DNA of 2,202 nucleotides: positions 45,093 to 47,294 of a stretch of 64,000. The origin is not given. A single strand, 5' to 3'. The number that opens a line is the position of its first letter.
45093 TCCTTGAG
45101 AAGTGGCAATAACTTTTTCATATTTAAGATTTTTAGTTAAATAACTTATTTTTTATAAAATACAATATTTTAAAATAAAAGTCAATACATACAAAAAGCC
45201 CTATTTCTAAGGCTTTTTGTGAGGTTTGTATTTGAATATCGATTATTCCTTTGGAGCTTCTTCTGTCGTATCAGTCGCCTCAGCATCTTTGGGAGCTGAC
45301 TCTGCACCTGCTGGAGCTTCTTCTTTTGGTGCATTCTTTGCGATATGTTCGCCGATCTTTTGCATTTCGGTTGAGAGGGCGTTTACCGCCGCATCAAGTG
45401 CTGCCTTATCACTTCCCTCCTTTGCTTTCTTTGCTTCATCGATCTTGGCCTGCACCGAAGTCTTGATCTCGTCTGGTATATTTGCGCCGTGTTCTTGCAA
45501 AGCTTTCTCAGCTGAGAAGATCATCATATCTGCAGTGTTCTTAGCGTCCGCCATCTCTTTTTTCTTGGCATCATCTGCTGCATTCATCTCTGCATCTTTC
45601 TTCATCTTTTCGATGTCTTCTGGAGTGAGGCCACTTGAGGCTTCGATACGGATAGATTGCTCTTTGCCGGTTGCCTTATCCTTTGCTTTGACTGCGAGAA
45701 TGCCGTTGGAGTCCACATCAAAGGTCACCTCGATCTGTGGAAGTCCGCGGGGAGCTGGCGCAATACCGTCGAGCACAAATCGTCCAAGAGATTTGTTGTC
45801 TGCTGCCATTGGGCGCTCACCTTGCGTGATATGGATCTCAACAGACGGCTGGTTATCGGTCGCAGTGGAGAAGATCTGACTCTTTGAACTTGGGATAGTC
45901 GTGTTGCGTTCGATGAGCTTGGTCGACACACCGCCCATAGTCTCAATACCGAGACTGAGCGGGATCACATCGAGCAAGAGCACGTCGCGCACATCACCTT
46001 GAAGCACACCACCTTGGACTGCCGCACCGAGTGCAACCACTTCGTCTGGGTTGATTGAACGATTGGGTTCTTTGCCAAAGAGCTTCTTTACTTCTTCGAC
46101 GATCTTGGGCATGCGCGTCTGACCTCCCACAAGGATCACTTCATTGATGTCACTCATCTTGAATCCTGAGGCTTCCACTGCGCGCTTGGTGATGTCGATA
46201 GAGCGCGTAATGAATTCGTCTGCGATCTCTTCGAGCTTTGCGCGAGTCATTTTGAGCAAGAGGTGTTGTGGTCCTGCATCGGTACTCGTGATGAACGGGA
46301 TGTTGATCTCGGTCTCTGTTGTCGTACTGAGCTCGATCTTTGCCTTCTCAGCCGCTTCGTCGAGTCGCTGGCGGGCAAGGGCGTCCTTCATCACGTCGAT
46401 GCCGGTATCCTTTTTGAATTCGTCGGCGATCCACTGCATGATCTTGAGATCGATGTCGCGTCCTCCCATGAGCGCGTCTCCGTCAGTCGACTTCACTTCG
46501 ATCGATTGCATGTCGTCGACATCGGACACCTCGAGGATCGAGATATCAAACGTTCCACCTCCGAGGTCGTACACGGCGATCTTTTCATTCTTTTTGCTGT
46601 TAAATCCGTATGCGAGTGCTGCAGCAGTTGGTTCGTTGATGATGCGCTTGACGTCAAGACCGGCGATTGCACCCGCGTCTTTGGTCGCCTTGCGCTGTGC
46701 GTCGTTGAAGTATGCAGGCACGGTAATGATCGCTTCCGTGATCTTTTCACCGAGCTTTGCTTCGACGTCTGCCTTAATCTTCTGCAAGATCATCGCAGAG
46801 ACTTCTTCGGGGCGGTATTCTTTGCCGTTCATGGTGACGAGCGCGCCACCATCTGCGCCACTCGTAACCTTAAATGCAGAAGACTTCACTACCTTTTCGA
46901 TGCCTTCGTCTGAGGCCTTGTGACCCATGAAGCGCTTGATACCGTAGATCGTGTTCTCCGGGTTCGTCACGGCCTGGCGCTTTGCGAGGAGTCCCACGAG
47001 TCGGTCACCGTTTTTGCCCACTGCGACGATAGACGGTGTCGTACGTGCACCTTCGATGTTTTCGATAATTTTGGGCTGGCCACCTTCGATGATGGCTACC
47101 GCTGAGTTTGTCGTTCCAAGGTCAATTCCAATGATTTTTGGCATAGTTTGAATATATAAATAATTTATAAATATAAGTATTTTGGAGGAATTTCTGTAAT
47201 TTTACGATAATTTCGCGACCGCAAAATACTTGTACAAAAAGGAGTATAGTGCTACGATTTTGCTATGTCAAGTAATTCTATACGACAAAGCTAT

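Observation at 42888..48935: Heat-shock genes grpE/dnaK/dnaJ dispersed by AT-rich single small-TM-protein genes, with a PaaX-like regulator where hrcA would be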

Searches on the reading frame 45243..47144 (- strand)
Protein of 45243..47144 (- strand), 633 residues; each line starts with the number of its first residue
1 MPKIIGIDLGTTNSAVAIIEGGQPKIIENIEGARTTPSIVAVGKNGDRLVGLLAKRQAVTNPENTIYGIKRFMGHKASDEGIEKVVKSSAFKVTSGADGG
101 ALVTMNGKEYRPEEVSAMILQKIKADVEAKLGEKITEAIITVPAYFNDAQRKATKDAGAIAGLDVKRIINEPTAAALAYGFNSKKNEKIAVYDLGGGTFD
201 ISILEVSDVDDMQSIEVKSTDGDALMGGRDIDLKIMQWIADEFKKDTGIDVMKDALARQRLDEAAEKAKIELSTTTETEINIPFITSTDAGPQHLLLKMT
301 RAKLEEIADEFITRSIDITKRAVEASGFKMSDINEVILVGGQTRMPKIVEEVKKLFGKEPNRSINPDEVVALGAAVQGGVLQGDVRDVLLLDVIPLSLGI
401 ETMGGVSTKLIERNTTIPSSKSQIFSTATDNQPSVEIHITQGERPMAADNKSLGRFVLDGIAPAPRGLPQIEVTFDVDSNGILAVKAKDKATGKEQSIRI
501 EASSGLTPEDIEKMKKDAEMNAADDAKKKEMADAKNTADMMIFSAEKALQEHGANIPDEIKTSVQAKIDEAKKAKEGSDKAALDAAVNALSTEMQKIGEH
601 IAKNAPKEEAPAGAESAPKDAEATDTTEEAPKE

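Call 3: search_protein_families(library=pfam, proteins=[window:45243-47144:-], max_evalue=0.1)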
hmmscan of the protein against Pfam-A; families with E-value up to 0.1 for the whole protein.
window:45243-47144:- (633 aa): 4 families
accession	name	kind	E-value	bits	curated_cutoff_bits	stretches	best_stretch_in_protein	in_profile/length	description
PF00012.26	HSP70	-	1.9e-235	783.1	20.6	1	4-601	1-597/599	Hsp70 protein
PF06723.19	MreB_Mbl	-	2e-13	50.3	27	1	117-375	75-316/327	MreB/Mbl protein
PF14450.12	FtsA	-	0.018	15.9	31.8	1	192-360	3-112/127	Cell division protein FtsA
PF00685.33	Sulfotransfer_1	-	0.097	12.5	22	0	60-96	166-202/255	Sulfotransferase domain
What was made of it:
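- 45243..47144 (-): dnaK (Hsp70), the proposed target. Pfam HSP70, E 1.9e-235 (call 3).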
